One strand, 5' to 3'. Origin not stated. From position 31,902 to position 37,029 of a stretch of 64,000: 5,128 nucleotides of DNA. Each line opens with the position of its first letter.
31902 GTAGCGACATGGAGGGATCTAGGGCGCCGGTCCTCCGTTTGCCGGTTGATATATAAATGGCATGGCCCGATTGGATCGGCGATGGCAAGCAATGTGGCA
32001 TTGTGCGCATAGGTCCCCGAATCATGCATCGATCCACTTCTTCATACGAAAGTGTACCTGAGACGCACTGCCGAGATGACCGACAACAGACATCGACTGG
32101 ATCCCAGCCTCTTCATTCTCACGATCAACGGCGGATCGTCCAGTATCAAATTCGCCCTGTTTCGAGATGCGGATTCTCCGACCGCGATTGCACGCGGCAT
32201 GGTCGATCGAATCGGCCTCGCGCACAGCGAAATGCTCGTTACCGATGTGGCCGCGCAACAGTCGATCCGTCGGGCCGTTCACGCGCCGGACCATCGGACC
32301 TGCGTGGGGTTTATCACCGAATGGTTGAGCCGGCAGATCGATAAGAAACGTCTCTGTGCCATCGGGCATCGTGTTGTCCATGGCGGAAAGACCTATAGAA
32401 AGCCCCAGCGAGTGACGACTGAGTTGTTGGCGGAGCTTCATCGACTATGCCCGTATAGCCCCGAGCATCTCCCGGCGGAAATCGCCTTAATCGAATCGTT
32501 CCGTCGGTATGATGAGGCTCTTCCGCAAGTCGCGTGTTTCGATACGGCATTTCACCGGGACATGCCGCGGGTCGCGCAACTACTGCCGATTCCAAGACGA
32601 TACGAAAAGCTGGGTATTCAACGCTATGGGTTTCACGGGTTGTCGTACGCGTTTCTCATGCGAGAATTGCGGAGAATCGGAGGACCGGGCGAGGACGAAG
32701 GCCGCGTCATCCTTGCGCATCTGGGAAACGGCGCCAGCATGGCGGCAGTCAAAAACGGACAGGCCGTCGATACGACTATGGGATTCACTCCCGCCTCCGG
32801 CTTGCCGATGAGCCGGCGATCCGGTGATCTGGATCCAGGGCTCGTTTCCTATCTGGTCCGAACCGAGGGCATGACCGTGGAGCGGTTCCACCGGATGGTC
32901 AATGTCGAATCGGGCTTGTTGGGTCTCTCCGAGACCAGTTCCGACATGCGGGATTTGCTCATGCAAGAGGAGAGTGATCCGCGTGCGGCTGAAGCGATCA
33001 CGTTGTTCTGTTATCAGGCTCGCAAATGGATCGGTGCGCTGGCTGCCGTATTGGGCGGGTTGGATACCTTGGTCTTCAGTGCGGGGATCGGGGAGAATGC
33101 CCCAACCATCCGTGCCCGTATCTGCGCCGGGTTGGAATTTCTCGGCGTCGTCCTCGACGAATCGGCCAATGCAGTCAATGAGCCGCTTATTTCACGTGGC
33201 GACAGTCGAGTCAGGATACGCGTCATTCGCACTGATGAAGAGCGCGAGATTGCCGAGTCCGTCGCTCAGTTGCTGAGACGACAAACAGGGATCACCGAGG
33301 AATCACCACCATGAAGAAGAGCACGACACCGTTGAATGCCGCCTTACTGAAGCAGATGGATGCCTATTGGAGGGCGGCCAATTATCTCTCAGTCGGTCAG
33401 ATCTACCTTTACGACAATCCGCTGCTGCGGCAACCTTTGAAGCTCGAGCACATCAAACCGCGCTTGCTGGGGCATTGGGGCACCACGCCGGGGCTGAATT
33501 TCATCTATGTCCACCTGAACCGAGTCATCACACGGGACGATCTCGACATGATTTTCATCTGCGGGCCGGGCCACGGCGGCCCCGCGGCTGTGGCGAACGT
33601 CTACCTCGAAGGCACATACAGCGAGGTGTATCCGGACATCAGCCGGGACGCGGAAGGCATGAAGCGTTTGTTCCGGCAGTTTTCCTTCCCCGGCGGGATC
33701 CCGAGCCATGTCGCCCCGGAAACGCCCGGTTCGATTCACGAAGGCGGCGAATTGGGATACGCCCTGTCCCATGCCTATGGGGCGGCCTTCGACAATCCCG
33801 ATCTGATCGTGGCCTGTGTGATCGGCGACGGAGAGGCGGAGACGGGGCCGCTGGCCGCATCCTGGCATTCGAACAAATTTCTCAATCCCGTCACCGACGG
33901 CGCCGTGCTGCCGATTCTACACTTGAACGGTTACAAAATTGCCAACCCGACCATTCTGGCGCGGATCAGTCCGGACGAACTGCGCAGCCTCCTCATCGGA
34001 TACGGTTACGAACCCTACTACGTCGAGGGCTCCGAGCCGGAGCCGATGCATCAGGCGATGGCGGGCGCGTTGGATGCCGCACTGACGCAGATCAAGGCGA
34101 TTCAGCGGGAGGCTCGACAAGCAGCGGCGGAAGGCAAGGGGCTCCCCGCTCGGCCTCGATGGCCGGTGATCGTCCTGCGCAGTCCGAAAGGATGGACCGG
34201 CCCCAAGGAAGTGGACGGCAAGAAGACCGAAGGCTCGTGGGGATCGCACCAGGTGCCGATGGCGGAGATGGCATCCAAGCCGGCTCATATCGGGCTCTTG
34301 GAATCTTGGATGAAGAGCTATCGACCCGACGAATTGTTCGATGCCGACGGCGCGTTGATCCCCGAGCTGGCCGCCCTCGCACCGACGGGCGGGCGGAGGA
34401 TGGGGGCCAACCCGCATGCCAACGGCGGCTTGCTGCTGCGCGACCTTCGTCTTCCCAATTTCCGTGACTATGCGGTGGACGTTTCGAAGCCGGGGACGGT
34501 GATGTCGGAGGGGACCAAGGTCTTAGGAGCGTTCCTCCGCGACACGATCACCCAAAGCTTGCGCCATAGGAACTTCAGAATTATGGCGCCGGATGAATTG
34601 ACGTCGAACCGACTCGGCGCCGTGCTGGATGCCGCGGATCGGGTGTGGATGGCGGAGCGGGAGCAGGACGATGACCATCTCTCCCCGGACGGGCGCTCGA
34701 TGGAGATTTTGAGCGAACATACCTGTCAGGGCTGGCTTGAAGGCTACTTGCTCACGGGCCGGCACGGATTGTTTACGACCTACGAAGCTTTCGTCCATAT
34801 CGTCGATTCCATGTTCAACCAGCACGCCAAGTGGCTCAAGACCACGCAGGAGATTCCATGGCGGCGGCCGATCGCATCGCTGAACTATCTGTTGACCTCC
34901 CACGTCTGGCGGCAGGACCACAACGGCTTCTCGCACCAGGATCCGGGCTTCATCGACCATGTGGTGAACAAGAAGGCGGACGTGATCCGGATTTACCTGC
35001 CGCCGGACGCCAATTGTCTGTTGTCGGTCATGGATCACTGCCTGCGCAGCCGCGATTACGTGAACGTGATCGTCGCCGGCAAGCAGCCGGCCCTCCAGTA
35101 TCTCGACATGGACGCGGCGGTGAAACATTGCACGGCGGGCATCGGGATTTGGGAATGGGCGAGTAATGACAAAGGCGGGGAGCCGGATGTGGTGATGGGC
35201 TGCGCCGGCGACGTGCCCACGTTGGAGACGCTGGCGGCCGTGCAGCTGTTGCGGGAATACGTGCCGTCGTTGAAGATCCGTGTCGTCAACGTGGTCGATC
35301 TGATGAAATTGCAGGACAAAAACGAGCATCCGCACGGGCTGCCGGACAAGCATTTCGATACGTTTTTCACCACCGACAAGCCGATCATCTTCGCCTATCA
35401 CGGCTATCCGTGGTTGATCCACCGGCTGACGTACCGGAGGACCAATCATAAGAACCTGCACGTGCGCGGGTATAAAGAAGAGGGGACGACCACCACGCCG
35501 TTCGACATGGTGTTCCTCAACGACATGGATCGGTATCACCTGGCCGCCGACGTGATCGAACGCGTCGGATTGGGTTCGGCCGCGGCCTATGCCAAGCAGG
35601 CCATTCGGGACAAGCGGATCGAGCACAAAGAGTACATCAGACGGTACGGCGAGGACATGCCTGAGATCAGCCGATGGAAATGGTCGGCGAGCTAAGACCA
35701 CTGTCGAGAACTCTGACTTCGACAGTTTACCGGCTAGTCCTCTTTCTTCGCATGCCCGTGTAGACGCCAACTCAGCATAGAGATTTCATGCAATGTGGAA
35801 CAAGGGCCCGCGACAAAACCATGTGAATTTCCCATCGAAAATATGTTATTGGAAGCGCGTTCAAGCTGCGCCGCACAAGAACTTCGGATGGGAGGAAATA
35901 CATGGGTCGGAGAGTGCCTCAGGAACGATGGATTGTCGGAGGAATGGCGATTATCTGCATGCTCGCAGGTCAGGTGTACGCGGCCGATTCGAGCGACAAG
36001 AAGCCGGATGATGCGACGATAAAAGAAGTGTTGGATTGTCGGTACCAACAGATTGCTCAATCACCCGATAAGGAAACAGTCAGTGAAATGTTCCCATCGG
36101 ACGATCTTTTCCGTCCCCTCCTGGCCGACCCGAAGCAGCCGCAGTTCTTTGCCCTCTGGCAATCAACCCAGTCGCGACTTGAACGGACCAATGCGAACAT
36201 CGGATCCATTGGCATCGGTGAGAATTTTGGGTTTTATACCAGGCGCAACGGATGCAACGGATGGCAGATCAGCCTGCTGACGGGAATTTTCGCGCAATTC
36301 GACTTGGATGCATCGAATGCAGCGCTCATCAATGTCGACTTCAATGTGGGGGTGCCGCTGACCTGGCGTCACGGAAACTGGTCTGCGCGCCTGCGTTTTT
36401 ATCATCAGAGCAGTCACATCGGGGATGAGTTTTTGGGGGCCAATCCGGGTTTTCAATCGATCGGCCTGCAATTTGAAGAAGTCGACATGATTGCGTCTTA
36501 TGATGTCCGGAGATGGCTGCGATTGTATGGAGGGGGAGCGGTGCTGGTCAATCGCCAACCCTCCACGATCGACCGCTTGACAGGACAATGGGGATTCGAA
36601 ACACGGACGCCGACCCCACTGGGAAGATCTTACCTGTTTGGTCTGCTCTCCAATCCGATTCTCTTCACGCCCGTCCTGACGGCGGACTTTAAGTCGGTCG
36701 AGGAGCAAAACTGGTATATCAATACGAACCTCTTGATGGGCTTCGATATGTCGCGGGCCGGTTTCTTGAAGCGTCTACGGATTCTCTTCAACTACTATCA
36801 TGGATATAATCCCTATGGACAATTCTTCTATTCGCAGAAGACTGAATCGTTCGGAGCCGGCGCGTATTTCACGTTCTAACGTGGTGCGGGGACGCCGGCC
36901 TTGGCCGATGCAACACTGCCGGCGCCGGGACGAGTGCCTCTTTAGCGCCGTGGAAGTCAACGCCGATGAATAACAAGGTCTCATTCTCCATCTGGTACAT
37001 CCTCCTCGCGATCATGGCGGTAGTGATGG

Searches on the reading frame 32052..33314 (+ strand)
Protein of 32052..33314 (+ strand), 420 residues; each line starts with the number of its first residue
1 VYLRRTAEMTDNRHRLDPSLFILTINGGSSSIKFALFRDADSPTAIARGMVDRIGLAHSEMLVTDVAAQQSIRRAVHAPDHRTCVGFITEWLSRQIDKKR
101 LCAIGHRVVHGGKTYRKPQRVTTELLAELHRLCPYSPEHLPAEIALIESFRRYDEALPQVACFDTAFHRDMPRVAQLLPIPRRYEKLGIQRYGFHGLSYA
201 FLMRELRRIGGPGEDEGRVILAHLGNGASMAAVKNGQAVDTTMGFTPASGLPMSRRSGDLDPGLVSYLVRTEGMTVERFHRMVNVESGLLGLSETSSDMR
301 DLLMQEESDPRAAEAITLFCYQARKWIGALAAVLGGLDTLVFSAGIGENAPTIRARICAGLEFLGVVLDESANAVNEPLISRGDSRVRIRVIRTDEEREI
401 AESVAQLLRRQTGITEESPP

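Call 10: search_protein_families(library=pfam, proteins=[window:32052-33314:+], max_evalue=0.001)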
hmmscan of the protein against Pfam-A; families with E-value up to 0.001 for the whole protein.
window:32052-33314:+ (420 aa): 1 family
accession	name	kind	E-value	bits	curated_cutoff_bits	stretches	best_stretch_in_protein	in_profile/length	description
PF00871.23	Acetate_kinase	-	1.8e-113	379.6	22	1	22-402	2-392/392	Acetokinase family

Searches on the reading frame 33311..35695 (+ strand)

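Call 10: search_protein_families(library=pfam, proteins=[window:33311-35695:+], max_evalue=0.001)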
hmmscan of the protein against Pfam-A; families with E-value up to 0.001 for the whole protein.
window:33311-35695:+ (794 aa): 3 families
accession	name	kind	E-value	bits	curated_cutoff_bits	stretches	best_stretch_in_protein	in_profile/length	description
PF09364.15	XFP_N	-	3.3e-175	582.6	23.7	1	11-374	5-363/364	XFP N-terminal domain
PF09363.15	XFP_C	-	4.8e-97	323.7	23.4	1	591-791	1-202/202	XFP C-terminal domain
PF03894.20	XFP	-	2.4e-86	288.4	22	1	404-580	2-177/177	D-xylulose 5-phosphate/D-fructose 6-phosphate phosphoketolase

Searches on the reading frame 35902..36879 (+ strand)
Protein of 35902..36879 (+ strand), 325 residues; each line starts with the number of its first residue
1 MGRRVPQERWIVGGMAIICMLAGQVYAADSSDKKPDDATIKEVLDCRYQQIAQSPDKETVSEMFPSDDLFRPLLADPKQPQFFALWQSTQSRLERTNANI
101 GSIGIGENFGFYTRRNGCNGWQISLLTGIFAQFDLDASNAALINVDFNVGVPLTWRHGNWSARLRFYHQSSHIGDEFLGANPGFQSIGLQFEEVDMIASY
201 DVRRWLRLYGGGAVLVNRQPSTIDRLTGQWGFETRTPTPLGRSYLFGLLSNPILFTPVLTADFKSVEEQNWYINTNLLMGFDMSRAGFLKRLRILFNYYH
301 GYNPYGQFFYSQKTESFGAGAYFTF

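Call 9: search_protein_families(library=pfam, proteins=[window:35902-36879:+], max_evalue=0.001)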
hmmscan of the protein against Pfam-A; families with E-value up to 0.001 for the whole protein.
window:35902-36879:+ (325 aa): 1 family
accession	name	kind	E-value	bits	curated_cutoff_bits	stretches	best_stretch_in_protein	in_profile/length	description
PF06727.17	DUF1207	-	9.6e-54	183.1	22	1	60-325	84-342/342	Protein of unknown function (DUF1207)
